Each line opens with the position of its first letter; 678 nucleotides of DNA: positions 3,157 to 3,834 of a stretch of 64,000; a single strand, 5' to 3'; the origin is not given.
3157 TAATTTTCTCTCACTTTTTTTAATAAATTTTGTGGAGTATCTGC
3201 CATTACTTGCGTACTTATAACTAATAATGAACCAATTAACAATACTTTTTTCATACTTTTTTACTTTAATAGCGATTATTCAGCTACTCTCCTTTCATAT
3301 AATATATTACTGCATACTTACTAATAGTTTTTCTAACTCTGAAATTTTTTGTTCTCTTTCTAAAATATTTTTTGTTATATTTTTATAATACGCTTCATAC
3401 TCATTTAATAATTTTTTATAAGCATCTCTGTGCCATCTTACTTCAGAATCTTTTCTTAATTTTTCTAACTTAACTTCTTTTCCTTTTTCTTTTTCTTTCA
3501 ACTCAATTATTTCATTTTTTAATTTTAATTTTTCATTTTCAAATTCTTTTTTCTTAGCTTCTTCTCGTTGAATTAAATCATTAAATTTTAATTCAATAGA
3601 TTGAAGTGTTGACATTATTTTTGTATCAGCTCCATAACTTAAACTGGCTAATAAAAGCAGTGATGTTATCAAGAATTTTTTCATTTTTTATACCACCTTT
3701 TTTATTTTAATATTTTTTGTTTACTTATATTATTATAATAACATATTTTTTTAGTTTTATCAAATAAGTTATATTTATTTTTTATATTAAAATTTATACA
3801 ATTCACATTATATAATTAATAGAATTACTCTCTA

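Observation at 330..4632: Array of eight small secreted proteins: FadA-like coiled-coil adhesin candidates interleaved with OmpA/Pal-like peptidoglycan-binding proteins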

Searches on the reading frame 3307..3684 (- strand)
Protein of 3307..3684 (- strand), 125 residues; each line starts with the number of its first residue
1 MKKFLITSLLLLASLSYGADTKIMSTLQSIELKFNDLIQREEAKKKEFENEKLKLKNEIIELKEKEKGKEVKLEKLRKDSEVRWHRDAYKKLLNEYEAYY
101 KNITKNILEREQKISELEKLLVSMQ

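Call 3: search_protein_families(library=pfam, proteins=[window:3307-3684:-], max_evalue=1)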
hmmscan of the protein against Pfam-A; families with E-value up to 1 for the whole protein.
window:3307-3684:- (125 aa): 5 families
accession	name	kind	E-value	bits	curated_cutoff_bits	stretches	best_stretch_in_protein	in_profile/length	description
PF09403.15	FadA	-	1.3e-12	48.5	28.5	1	27-121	2-96/99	Adhesion protein FadA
PF05672.16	MAP7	-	0.12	12.6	28.5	1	39-117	65-142/153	MAP7 (E-MAP-115) family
PF11932.13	DUF3450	-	0.26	11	32.6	1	9-78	6-72/241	Protein of unknown function (DUF3450)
PF20285.3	CTD9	-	0.61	11.1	27.9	0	10-61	29-80/113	C-terminal domain 9 of the ABC-three component (ABC-3C) systems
PF03961.19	FapA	-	0.96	9.4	31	0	24-114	144-235/272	Flagellar Assembly Protein A beta solenoid domain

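Call 4: search_protein_families(library=ncbifam, proteins=[window:3307-3684:-], max_evalue=1)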
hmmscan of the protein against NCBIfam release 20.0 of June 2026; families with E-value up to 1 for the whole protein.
window:3307-3684:- (125 aa): 5 families
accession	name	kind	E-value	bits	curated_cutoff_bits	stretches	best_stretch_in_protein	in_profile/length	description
NF045487.1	ASRP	equivalog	0.18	10.3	300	1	23-119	130-225/593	archaea-specific SMC-related protein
NF045780.1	TrlF_fam_ATP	equivalog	0.25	9.9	350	1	23-121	576-681/944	TrlF family AAA-like ATPase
TIGR01069.2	mutS2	equivalog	0.27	9.5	400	1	28-113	512-599/790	endonuclease MutS2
NF052504.1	sll1863_fam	domain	0.35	11.1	35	1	38-85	20-68/93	sll1863 family stress response protein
TIGR04527.1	mycoplas_twoTM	subfamily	0.5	10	125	1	22-109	48-132/248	MG_279/MG_280 family protein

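Call 16: find_homologous_proteins(query=A1, max_evalue=0.001)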
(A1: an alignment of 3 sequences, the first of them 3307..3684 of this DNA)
Query A1 (3 sequences) (125 aa, profile of the alignment): 140 proteins with E <= 0.001 among 3461 candidates; the best 120 are listed.
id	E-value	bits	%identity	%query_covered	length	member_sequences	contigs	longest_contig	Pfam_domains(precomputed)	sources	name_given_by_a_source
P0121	1.5e-48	182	-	-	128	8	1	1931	PF09403.16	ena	-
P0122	3.3e-46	174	-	-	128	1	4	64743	PF09403.16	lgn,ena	-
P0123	1.1e-44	170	27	30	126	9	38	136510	PF09403.16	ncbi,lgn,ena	-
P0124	4.1e-42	161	26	29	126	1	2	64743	PF09403.16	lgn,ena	-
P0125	2.6e-40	155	100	100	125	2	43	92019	PF09403.16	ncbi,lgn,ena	-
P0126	4.8e-38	148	-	-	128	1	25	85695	PF09403.16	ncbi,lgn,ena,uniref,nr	ncbi:adhesion protein FadA [Fusobacterium periodonticum]|uniref:adhesion protein FadA n=1 Tax=Fusoba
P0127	8.3e-38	147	-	-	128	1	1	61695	PF09403.16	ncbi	-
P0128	5.9e-37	144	-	-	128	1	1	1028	PF09403.16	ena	-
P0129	6.0e-37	144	-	-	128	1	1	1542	PF09403.16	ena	-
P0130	1.0e-36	144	-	-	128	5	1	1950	PF09403.16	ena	-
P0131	1.7e-36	143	38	39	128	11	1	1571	PF09403.16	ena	-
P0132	2.6e-36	142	90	87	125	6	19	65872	PF09403.16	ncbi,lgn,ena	-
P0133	2.7e-36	142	90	100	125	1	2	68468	PF09403.16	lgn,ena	-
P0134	4.8e-36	142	89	87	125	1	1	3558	PF09403.16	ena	-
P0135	9.2e-35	137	19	51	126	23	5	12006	PF09403.16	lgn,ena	-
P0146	5.2e-29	119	-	-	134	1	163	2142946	PF09403.16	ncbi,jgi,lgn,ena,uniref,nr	ncbi:hypothetical protein JCM16776_0220 [Leptotrichia shahii]|uniref:Adhesion protein FadA n=1 Tax=L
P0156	1.3e-28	118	-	-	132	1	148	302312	PF09403.16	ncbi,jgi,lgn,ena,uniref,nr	ncbi:adhesion protein FadA [Leptotrichia shahii]|uniref:adhesion protein FadA n=1 Tax=Leptotrichia s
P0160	1.8e-28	117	76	100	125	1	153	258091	PF09403.16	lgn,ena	-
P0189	2.1e-27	114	-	-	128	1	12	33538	PF09403.16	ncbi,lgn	-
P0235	6.1e-26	109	71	100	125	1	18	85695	PF09403.16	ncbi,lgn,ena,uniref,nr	ncbi:adhesion protein FadA [Fusobacterium periodonticum]|uniref:adhesion protein FadA n=1 Tax=Fusoba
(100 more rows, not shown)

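Call 17: find_encoding_contigs(protein=P0235, flank=10000, max_places=3)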
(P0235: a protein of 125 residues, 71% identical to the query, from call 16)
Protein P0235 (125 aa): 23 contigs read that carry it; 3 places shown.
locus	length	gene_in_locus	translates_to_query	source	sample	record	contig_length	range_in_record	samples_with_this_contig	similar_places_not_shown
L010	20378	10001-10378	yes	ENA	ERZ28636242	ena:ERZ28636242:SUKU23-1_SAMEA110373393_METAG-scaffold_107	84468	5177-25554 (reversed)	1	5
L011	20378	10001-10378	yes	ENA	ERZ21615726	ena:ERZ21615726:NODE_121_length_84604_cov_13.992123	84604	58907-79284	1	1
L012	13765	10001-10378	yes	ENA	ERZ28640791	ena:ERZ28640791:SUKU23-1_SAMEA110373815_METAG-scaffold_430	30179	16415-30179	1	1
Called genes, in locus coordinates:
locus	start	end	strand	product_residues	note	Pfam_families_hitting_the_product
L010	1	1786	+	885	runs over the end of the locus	PF00133:tRNA-synt_1, PF01406:tRNA-synt_1e (faint), PF09334:tRNA-synt_1g, PF13603:tRNA-synt_1_2, PF09334:tRNA-synt_1g (weak), PF08264:Anticodon_1, PF10458:Val_tRNA-synt_C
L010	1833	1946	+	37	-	-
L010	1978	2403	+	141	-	-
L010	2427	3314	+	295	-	PF01145:Band_7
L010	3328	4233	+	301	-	PF00126:HTH_1, PF03466:LysR_substrate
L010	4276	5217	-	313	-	PF00892:EamA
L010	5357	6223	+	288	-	PF02163:Peptidase_M50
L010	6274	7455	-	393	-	PF00155:Aminotran_1_2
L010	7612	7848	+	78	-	PF00496:SBP_bac_5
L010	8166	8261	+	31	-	-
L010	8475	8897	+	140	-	PF00005:ABC_tran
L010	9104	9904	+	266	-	PF00691:OmpA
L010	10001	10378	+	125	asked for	PF09403:FadA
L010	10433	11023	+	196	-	-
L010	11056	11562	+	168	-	-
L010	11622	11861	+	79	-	-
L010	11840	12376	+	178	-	PF00691:OmpA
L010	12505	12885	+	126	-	PF09403:FadA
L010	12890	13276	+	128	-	PF09403:FadA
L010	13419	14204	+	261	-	PF06182:ABC2_membrane_6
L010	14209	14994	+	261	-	PF06182:ABC2_membrane_6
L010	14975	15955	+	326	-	PF00005:ABC_tran, PF13304:AAA_21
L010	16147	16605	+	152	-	PF02082:Rrf2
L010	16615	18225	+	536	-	PF12698:ABC2_membrane_3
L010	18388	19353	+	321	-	PF00676:E1_dh, PF02775:TPP_enzyme_C (faint)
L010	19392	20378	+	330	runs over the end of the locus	PF02779:Transket_pyr, PF02780:Transketolase_C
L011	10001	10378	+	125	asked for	PF09403:FadA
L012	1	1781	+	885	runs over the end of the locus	PF00133:tRNA-synt_1, PF01406:tRNA-synt_1e (faint), PF09334:tRNA-synt_1g, PF13603:tRNA-synt_1_2, PF09334:tRNA-synt_1g (weak), PF08264:Anticodon_1, PF10458:Val_tRNA-synt_C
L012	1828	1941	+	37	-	-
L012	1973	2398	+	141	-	-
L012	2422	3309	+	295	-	PF01145:Band_7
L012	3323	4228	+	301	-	PF00126:HTH_1, PF03466:LysR_substrate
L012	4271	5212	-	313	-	PF00892:EamA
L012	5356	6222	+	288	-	PF02163:Peptidase_M50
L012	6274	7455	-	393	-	PF00155:Aminotran_1_2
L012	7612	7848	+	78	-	PF00496:SBP_bac_5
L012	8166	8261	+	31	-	-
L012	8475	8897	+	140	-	PF00005:ABC_tran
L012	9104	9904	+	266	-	PF00691:OmpA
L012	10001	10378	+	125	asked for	PF09403:FadA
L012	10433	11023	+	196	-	-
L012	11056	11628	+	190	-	-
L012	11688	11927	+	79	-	-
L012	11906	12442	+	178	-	PF00691:OmpA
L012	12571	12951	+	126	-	PF09403:FadA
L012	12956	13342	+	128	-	PF09403:FadA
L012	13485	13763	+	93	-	?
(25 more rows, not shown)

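Call 18: find_encoding_contigs(protein=P0160, flank=10000, max_places=3)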
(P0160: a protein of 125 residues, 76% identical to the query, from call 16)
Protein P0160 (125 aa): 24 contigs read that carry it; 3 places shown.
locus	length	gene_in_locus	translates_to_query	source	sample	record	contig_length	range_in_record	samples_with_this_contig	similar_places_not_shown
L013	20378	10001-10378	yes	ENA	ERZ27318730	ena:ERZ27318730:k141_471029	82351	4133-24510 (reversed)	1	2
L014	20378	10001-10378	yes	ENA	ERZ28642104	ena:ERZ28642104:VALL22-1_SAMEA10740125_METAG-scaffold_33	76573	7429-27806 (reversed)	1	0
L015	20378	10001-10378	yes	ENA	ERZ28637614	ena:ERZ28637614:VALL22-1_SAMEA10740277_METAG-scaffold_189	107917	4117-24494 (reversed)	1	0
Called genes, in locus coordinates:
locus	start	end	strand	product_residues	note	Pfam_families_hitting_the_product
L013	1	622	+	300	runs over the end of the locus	PF00126:HTH_1, PF03466:LysR_substrate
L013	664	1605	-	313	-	PF00892:EamA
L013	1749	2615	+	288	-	PF02163:Peptidase_M50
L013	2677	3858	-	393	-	PF00155:Aminotran_1_2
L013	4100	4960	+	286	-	PF00528:BPD_transp_1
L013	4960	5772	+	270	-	PF12911:OppC_N (weak), PF00528:BPD_transp_1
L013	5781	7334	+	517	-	PF00496:SBP_bac_5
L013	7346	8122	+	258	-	PF02463:SMC_N, PF00931:NB-ARC (faint), PF00005:ABC_tran, PF13555:AAA_29 (weak), PF13304:AAA_21 (weak)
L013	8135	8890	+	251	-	PF00005:ABC_tran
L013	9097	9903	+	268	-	PF00691:OmpA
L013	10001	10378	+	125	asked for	PF09403:FadA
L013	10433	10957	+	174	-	-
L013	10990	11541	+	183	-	-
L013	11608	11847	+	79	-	-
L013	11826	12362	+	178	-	PF00691:OmpA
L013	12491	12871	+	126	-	PF09403:FadA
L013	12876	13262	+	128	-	PF09403:FadA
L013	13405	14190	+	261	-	PF06182:ABC2_membrane_6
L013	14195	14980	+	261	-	PF06182:ABC2_membrane_6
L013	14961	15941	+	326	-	PF00005:ABC_tran, PF13304:AAA_21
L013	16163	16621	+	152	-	PF02082:Rrf2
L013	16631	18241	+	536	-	PF12698:ABC2_membrane_3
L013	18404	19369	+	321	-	PF00676:E1_dh, PF02775:TPP_enzyme_C (weak)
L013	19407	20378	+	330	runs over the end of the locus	PF02779:Transket_pyr, PF02780:Transketolase_C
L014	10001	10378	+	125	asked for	PF09403:FadA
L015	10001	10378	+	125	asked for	PF09403:FadA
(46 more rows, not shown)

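Call 23: find_related_loci(query=A2, collection=genome_contigs, flank=8000)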
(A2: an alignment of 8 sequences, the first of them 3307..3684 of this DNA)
Query A2 (125 aa) in genome_contigs; peptide patterns used: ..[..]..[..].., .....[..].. (x = any residue, [..] = any of these).
504 stretches matched a pattern; 1 encode a relative of the query (tblastn E <= 1e-3); 1 distinct loci.
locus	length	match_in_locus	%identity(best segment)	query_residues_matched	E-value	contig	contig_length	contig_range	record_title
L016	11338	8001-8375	74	1-125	1e-49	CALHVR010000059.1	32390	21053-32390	MAG TPA_asm: uncultured Leptotrichiaceae bacterium isolate ERR589488_bin.75_CONCOCT_v1.1_MAG genome assembly, contig: ER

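Call 29: find_encoding_contigs(protein=P0146, flank=6000, max_places=2)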
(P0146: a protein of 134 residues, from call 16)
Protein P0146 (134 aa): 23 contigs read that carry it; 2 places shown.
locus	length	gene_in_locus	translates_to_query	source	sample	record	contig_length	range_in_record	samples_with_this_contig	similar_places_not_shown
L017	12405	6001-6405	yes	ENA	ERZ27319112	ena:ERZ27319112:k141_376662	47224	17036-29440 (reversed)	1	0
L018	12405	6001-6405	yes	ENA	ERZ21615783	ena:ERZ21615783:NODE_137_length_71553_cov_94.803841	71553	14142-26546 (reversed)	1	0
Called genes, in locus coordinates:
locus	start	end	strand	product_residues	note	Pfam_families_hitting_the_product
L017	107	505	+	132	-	PF03819:MazG (weak)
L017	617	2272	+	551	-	PF00149:Metallophos, PF02872:5_nucleotid_C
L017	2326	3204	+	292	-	-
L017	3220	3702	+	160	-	-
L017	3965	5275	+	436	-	PF03952:Enolase_N, PF00113:Enolase_C, PF13378:MR_MLE_C (weak)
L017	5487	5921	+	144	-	PF09403:FadA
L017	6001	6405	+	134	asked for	PF09403:FadA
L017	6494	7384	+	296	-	PF00892:EamA, PF03151:TPT (faint), PF00892:EamA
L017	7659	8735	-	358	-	PF01321:Creatinase_N, PF00557:Peptidase_M24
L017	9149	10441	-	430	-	PF03349:Toluene_X, PF13505:OMP_b-brl (faint)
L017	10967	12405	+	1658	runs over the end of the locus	PF04357:TamB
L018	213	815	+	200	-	-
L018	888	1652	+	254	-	PF01026:TatD_DNase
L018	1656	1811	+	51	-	-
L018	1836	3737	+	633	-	PF00082:Peptidase_S8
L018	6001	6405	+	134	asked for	PF09403:FadA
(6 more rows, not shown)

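Call 30: find_encoding_contigs(protein=P0189, flank=8000, max_places=2)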
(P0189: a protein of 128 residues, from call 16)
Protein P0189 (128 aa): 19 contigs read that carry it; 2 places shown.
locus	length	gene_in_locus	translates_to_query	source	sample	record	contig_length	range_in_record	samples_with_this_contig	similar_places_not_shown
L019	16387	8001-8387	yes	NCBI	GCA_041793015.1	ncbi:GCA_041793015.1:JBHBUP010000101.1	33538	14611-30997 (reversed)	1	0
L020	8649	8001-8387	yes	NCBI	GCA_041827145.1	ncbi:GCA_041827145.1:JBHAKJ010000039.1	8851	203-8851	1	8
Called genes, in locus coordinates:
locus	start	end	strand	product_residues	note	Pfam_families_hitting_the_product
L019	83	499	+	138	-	PF01475:FUR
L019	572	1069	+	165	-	PF00210:Ferritin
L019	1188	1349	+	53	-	PF00301:Rubredoxin, PF21349:RUBY_RBDX (faint)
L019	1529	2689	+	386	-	PF00390:malic, PF00208:ELFV_dehydrog (weak), PF03949:Malic_M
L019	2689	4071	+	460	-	PF00206:Lyase_1, PF10415:FumaraseC_C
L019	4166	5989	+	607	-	PF13623:SurA_N_2, PF13624:SurA_N_3, PF09312:SurA_N (weak), PF00639:Rotamase, PF13145:Rotamase_2 (weak), PF13616:Rotamase_3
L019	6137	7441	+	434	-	PF03952:Enolase_N, PF00113:Enolase_C, PF13378:MR_MLE_C (weak)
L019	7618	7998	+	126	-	PF09403:FadA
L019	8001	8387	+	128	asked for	PF09403:FadA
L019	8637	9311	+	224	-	PF04002:RadC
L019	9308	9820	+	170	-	PF04468:PSP1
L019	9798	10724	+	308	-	PF04468:PSP1, PF28472:PSP1_3rd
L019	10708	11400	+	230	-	PF10294:Methyltransf_16 (weak), PF02475:TRM5-TYW2_MTfase, PF07669:Eco57I (weak), PF05175:MTS, PF13847:Methyltransf_31 (weak)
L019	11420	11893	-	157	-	PF14595:Thioredoxin_9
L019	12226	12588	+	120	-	PF00072:Response_reg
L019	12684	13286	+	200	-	-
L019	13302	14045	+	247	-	PF02361:CbiQ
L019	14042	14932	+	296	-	PF02463:SMC_N (faint), PF00005:ABC_tran, PF13304:AAA_21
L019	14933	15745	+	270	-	PF00005:ABC_tran, PF13175:AAA_15 (faint)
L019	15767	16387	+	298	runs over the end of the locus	PF12146:Hydrolase_4, PF00561:Abhydrolase_1, PF00326:Peptidase_S9 (weak)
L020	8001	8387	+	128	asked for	PF09403:FadA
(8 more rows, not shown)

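Call 31: search_protein_families(library=ncbifam, proteins=[L010:11056-11562:+, L012:11056-11628:+, L013:10990-11541:+, L013:10433-10957:+], max_evalue=0.01)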
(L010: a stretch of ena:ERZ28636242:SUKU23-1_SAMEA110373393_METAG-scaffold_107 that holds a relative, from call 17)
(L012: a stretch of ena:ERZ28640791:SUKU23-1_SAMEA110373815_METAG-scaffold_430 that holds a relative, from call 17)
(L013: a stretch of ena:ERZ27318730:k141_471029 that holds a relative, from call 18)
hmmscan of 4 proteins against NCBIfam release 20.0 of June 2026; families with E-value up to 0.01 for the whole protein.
L010:11056-11562:+ (168 aa): 1 family
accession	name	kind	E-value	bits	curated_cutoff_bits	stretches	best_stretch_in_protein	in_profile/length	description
NF041845.1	lipo_FAD_I_fam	domain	1.8e-10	41.2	35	1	63-164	16-109/111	FAD-I family protein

L012:11056-11628:+ (190 aa): 1 family
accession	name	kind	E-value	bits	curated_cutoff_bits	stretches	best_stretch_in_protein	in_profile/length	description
NF041845.1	lipo_FAD_I_fam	domain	3.5e-09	37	35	1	79-186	2-109/111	FAD-I family protein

L013:10990-11541:+ (183 aa): 1 family
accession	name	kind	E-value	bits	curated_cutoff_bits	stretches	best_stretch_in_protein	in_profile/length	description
NF041845.1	lipo_FAD_I_fam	domain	4.1e-09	36.8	35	1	72-179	12-109/111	FAD-I family protein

L013:10433-10957:+ (174 aa): 0 families

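Call 50: find_encoding_contigs(protein=P0135, flank=8000, max_places=2)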
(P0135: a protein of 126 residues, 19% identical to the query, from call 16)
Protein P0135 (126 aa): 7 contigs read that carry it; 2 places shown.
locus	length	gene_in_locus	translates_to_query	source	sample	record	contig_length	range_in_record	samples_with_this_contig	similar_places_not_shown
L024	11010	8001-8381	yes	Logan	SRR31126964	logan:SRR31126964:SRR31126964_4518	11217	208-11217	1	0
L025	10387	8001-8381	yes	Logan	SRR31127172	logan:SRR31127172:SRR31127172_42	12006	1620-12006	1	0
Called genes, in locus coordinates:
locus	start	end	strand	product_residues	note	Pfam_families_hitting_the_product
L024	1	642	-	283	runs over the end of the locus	?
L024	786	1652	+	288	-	PF02163:Peptidase_M50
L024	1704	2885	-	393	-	PF00155:Aminotran_1_2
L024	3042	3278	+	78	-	PF00496:SBP_bac_5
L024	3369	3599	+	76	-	-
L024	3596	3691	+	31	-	-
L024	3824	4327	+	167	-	PF00005:ABC_tran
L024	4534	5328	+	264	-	PF00691:OmpA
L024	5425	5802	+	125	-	PF09403:FadA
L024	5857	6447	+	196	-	-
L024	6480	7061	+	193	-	-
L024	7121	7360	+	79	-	-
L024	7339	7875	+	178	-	PF00691:OmpA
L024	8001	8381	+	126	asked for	PF09403:FadA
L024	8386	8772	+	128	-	PF09403:FadA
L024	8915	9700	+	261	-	PF06182:ABC2_membrane_6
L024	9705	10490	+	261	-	PF06182:ABC2_membrane_6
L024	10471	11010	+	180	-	?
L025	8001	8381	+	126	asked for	PF09403:FadA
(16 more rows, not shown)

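Call 59: find_encoding_contigs(protein=P0156, flank=6000, max_places=2)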
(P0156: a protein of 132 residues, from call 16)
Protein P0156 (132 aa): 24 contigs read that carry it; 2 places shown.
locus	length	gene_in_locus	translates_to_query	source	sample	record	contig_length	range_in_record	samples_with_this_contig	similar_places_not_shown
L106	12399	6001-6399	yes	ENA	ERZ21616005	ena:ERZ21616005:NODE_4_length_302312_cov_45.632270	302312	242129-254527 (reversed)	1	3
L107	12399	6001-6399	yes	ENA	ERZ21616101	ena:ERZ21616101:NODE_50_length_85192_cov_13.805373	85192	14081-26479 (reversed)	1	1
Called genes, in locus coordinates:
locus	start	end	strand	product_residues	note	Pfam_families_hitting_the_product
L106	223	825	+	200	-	-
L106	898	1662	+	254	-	PF01026:TatD_DNase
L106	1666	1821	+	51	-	-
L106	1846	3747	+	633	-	PF00082:Peptidase_S8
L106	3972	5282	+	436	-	PF03952:Enolase_N, PF00113:Enolase_C, PF13378:MR_MLE_C (weak)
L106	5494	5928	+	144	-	PF09403:FadA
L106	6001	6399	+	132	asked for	PF09403:FadA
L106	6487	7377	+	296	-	PF00892:EamA, PF03151:TPT (faint), PF00892:EamA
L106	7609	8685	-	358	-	PF01321:Creatinase_N, PF00557:Peptidase_M24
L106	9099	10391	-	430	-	PF03349:Toluene_X, PF13505:OMP_b-brl (faint)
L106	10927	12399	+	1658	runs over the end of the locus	PF04357:TamB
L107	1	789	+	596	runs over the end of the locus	PF10592:AIPR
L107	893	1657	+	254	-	PF01026:TatD_DNase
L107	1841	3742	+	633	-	PF00082:Peptidase_S8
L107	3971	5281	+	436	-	PF03952:Enolase_N, PF00113:Enolase_C, PF13378:MR_MLE_C (weak)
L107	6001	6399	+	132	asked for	PF09403:FadA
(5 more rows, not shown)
